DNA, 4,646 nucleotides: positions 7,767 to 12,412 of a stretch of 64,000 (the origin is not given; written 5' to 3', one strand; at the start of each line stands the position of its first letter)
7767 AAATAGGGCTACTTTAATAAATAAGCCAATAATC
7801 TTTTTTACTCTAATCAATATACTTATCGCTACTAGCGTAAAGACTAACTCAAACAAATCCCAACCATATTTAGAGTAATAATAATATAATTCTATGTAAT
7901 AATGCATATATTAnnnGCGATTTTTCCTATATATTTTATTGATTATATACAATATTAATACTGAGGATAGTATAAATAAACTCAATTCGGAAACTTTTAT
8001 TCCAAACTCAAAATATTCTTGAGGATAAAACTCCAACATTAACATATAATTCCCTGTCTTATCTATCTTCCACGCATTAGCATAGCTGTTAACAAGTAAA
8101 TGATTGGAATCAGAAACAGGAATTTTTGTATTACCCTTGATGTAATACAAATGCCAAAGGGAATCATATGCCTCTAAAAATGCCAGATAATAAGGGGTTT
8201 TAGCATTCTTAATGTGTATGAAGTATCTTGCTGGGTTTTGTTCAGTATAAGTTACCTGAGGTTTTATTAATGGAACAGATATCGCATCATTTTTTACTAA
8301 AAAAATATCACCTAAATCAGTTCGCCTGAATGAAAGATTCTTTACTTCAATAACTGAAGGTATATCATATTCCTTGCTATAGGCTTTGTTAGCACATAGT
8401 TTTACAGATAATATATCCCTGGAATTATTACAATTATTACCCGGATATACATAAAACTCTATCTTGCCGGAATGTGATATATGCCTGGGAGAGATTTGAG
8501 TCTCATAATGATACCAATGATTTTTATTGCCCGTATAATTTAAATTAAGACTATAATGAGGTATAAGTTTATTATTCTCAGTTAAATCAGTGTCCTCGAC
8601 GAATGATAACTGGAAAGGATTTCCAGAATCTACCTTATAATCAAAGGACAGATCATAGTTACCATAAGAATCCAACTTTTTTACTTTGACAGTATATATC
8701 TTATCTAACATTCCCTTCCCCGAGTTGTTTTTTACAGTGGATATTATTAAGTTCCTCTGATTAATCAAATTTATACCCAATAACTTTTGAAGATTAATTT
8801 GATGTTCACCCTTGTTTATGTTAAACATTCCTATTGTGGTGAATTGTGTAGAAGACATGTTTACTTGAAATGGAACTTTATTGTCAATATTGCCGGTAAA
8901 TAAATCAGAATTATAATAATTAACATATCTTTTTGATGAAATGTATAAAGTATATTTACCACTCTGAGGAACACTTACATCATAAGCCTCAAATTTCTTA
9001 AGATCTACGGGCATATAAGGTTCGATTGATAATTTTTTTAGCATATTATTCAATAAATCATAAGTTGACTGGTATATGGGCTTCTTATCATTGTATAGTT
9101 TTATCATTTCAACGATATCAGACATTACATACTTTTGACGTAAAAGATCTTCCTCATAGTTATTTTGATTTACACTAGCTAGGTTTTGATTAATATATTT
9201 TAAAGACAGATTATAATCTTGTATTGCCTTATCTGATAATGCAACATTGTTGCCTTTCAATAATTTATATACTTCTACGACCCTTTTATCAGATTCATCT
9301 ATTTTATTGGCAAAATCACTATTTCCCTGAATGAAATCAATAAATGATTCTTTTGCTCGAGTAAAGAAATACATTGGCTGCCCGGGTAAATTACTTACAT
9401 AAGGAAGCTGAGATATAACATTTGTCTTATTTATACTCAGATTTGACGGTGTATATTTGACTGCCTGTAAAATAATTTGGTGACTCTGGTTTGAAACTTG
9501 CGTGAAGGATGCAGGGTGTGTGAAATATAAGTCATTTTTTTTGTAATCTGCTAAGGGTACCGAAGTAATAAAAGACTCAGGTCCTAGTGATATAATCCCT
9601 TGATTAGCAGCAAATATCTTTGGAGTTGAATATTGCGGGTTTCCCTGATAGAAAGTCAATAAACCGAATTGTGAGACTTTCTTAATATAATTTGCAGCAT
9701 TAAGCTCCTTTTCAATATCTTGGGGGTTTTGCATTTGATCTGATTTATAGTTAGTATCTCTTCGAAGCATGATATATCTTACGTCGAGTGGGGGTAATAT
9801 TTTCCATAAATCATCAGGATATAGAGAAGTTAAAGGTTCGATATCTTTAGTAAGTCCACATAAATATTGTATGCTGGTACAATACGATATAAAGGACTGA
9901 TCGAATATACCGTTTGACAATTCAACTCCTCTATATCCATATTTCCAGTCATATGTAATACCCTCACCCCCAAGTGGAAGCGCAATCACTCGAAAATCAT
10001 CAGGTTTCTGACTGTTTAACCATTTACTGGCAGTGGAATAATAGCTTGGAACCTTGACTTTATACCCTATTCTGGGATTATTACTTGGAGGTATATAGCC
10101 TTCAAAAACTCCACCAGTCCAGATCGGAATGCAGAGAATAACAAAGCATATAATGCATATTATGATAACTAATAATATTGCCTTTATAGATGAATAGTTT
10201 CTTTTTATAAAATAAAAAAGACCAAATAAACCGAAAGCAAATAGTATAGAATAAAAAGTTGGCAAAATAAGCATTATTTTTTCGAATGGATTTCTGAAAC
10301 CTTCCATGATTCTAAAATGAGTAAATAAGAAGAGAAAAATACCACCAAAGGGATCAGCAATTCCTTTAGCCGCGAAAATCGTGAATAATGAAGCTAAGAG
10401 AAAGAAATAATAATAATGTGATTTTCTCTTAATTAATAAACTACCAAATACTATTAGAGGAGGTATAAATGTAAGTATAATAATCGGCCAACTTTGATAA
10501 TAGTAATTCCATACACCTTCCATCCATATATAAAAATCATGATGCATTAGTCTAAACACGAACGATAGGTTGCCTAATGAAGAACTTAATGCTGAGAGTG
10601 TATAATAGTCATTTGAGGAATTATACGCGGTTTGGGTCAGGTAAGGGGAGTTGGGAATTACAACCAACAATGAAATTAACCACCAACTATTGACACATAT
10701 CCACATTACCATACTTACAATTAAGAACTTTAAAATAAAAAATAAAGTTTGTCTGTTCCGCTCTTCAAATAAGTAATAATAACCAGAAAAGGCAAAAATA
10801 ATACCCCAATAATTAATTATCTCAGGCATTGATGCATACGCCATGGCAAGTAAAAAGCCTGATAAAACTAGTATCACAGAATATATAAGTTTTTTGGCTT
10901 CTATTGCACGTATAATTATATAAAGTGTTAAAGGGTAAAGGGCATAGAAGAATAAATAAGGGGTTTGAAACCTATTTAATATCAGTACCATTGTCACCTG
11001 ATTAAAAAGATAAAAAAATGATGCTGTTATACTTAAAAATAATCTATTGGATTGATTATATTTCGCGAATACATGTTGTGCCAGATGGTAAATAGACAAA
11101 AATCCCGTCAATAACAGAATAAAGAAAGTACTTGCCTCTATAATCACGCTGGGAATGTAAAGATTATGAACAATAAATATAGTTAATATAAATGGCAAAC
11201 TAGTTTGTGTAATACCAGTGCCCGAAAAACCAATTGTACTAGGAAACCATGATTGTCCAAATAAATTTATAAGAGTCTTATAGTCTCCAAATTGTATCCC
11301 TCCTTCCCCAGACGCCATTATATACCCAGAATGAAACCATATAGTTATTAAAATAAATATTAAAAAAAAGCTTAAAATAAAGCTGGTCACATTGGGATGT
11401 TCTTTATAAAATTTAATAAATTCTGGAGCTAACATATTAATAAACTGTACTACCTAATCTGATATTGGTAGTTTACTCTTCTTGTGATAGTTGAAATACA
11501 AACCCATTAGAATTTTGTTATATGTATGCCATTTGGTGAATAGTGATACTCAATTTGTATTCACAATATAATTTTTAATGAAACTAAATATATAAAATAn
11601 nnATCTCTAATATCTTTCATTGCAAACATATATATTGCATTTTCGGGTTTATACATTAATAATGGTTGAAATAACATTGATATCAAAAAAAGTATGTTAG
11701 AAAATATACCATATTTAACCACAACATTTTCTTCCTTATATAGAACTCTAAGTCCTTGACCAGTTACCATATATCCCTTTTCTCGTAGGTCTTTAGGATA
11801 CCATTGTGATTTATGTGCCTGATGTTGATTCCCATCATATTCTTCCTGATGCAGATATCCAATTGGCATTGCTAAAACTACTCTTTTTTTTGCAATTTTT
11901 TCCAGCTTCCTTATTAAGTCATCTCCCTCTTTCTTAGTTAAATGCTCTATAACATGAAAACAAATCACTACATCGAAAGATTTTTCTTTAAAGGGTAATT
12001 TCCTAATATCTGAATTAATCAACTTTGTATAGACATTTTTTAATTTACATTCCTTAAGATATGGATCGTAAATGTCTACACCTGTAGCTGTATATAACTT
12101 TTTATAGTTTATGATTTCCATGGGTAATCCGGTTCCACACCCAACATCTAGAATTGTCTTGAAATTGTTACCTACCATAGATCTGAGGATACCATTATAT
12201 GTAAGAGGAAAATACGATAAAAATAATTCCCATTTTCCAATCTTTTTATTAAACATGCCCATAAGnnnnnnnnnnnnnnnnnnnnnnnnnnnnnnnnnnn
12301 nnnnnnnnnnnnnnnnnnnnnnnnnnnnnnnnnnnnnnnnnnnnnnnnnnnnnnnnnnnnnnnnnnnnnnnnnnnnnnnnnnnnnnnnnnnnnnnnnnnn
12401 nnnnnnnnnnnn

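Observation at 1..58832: ~58-kb unidirectional supercluster dominated by GT-C membrane glycosyltransferases with their own polyprenyl-P-sugar donor synthases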

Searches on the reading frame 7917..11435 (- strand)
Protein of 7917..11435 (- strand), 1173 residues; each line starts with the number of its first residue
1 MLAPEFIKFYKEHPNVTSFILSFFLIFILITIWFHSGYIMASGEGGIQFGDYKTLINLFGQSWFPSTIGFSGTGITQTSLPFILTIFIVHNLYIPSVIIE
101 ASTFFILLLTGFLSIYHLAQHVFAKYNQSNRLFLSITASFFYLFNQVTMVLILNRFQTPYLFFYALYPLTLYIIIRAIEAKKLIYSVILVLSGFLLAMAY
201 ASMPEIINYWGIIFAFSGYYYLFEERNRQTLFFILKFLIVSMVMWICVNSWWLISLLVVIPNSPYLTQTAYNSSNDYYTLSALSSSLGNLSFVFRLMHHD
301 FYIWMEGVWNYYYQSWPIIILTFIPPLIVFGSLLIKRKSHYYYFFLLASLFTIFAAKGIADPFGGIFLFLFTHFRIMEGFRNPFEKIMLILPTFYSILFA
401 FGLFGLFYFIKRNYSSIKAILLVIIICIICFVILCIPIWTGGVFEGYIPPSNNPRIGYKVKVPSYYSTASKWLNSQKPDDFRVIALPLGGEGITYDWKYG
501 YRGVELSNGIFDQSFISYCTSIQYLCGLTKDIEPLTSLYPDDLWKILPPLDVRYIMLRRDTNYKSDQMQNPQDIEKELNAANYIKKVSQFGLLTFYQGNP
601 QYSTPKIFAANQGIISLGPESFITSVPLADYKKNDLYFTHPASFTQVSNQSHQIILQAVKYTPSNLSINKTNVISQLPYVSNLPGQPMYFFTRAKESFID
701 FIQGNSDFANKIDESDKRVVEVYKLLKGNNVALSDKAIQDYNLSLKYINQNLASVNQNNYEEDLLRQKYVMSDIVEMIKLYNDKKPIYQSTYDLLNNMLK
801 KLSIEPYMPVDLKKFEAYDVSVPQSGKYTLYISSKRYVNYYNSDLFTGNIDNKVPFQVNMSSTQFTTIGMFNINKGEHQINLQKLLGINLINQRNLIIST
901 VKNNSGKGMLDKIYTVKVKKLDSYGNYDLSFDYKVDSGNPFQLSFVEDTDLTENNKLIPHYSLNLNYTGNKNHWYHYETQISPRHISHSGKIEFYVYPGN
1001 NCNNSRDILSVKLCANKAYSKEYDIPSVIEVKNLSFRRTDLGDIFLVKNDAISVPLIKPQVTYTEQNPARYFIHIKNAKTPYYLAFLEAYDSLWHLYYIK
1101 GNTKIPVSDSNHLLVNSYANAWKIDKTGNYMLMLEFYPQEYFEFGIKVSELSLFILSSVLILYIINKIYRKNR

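Call 4: search_protein_families(library=pfam, proteins=[window:7917-11435:-], max_evalue=0.01)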
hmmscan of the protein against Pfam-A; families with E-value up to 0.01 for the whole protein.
window:7917-11435:- (1173 aa): 1 family
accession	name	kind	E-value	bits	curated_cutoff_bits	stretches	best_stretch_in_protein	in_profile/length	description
PF11847.13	GT-C_AftD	-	0.00057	18.4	26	0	91-591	66-540/661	Alpha-(1->3)-arabinofuranosyltransferase, N-terminal GT-C domain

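Call 22: find_homologous_proteins(query=window:7917-11435:-, max_evalue=0.00001)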
Query window:7917-11435:- (1173 aa): 125 proteins with E <= 0.00001 among 8000 candidates; the best 120 are listed.
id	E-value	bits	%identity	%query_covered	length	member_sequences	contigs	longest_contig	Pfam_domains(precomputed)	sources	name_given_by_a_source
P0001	0.0e+0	2663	100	100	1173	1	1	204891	-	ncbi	-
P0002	0.0e+0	1272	50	95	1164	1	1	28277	PF11847.14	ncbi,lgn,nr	ncbi:MAG TPA: hypothetical protein VMR41_00010 [Patescibacteria group bacterium]|nr:hypothetical pro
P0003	0.0e+0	1105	48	86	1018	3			-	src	-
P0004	4.0e-241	822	36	98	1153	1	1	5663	PF11847.14,PF18915.6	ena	-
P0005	7.9e-237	807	36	98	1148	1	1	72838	-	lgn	-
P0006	1.2e-231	790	36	98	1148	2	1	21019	-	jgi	jgi:hypothetical protein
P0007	3.7e-222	759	35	98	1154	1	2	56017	PF18915.6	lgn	-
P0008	3.1e-218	746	35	97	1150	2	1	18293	PF18915.6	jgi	-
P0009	1.6e-160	555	31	86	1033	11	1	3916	PF11847.14,PF18915.6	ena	-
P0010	5.8e-159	550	31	97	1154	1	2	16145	-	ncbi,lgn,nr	ncbi:glycosyltransferase family 39 protein [Patescibacteria group bacterium]|nr:glycosyltransferase 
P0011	1.6e-138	482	30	97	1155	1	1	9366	PF11847.14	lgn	-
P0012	3.3e-137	477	28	98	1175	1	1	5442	PF11847.14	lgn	-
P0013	2.9e-134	468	31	70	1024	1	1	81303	-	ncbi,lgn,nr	ncbi:MAG: hypothetical protein M3Q44_00280 [bacterium]|nr:hypothetical protein [bacterium]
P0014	7.4e-131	456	29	97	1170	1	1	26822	PF11847.14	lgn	-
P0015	2.0e-129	452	29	97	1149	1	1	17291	PF11847.14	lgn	-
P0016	2.1e-127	445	28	96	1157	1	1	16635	PF11847.14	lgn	-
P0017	2.2e-126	442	30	96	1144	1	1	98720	PF11847.14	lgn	-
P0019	8.0e-124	433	29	96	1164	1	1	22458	PF11847.14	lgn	-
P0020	5.3e-121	424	28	98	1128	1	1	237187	PF11847.14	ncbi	-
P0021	1.8e-120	422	28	96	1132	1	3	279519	PF11847.14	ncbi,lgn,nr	ncbi:hypothetical protein HYW41_02190 [Candidatus Daviesbacteria bacterium]|nr:hypothetical protein 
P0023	1.1e-119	419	29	97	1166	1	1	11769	PF11847.14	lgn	-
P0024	2.4e-117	412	28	97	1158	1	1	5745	PF11847.14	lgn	-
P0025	8.0e-117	410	29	97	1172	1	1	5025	PF11847.14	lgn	-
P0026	1.7e-116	409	29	97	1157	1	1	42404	PF11847.14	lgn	-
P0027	1.7e-115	406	28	97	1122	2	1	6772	PF11847.14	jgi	jgi:hypothetical protein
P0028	2.0e-114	402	28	97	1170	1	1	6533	PF11847.14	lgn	-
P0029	3.7e-113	398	28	98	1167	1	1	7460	PF11847.14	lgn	-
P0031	4.3e-106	374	27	98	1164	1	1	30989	PF11847.14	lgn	-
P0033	2.8e-103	365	28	98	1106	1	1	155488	PF11847.14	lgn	-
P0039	2.4e-94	336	34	50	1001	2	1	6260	PF11847.14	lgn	-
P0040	5.6e-94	334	32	53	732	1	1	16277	PF11847.14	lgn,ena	-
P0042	2.7e-93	332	27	98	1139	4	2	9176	PF11847.14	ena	-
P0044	2.5e-91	326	30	61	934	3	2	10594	PF11847.14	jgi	-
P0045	2.8e-91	325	32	53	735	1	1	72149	PF11847.14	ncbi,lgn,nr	ncbi:MAG: alpha-(1-_3)-arabinofuranosyltransferase family protein [Candidatus Daviesbacteria bacteri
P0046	1.2e-90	323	26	98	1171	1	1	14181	PF11847.14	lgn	-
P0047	1.4e-89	320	30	55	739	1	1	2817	PF11847.14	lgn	-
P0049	4.4e-89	318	32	50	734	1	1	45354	PF11847.14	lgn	-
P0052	3.4e-88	315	30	55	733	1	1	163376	PF11847.14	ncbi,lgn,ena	-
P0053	6.4e-88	314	33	50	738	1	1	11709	PF11847.14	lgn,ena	-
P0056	1.4e-86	310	33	49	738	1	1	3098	PF11847.14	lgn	-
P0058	6.8e-85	304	31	52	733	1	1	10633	PF11847.14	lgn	-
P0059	6.9e-85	304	31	50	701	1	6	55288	PF11847.14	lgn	-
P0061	2.1e-84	303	25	99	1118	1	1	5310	PF11847.14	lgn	-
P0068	2.5e-82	296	31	49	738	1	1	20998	PF11847.14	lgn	-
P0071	5.8e-81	291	30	50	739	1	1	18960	PF11847.14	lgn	-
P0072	1.8e-80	290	32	47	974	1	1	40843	PF11847.14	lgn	-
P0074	1.1e-79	287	31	49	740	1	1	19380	PF11847.14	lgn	-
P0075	5.2e-79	285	30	49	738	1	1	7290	PF11847.14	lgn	-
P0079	4.3e-77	278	31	49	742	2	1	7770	PF11847.14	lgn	-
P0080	4.6e-77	278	31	47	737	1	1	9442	PF11847.14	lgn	-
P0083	2.1e-76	276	31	52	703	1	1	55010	PF11847.14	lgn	-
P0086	8.9e-76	274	29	49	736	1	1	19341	PF11847.14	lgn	-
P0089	3.5e-74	269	31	47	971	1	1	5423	PF11847.14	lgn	-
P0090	6.4e-73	265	24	98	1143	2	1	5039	PF11847.14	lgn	-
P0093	1.3e-72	264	25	98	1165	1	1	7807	PF11847.14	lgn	-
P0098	2.9e-69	252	23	99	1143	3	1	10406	PF11847.14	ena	-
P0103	9.5e-60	221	25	80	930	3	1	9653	PF11847.14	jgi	-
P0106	9.1e-58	214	26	51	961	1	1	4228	PF11847.14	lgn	-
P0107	1.1e-57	214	27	49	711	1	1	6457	PF11847.14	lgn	-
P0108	1.6e-57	214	29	47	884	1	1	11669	PF11847.14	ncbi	-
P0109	4.1e-57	212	28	46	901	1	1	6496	PF11847.14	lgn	-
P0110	1.5e-56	210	23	97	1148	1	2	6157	PF11847.14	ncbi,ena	-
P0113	1.5e-54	204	23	97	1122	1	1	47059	PF11847.14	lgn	-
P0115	4.1e-49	186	28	46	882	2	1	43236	PF11847.14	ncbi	-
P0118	1.9e-47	180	26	50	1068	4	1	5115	PF11847.14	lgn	-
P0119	8.7e-47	178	28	51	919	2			PF11847.14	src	-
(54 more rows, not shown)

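Call 23: find_encoding_contigs(protein=P0001, flank=10000, max_places=3)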
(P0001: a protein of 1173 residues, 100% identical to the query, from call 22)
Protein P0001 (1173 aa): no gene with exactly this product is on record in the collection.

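Call 87: search_solved_structures(query=A10, max_evalue=0.1)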
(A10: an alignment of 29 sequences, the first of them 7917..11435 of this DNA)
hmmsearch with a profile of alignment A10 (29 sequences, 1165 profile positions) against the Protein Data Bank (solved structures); distinct sequences matched with E-value up to 0.1: 2.
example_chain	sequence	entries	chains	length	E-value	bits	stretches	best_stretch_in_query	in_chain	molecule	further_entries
6w98_A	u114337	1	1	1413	0.067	14.1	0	447-577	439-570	F5/8 type C domain-containing protein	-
6wbx_A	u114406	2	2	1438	0.069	14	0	447-577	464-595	DUF3367 domain-containing protein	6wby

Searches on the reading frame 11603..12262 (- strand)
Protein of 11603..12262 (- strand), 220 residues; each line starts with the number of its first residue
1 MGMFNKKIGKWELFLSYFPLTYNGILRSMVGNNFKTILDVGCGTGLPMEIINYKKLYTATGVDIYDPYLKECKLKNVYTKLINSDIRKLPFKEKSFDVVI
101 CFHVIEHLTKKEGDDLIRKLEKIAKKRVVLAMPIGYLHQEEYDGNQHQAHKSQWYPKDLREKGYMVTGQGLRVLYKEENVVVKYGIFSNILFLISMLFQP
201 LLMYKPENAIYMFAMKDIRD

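Call 4: search_protein_families(library=pfam, proteins=[window:11603-12262:-], max_evalue=0.01)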
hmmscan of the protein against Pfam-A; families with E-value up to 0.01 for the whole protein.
window:11603-12262:- (220 aa): 7 families
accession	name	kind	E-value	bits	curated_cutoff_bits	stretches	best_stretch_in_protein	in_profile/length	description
PF08241.18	Methyltransf_11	-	2.2e-17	63.9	21.2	1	38-129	1-92/95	Methyltransferase domain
PF13649.12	Methyltransf_25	-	4.1e-15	56.7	27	1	37-125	1-94/97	Methyltransferase domain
PF13489.12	Methyltransf_23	-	5.4e-11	42.9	27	1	32-176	21-155/164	Methyltransferase domain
PF13847.12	Methyltransf_31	-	5.4e-09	36.3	27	1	35-133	5-110/145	Methyltransferase domain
PF08242.18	Methyltransf_12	-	1.3e-08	35.8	30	1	38-125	1-93/98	Methyltransferase domain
PF07021.18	MetW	-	6.8e-07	29.5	21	1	36-133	16-110/193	Methionine biosynthesis protein MetW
PF02353.26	CMAS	-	0.008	16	27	0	35-164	64-194/273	Mycolic acid cyclopropane synthetase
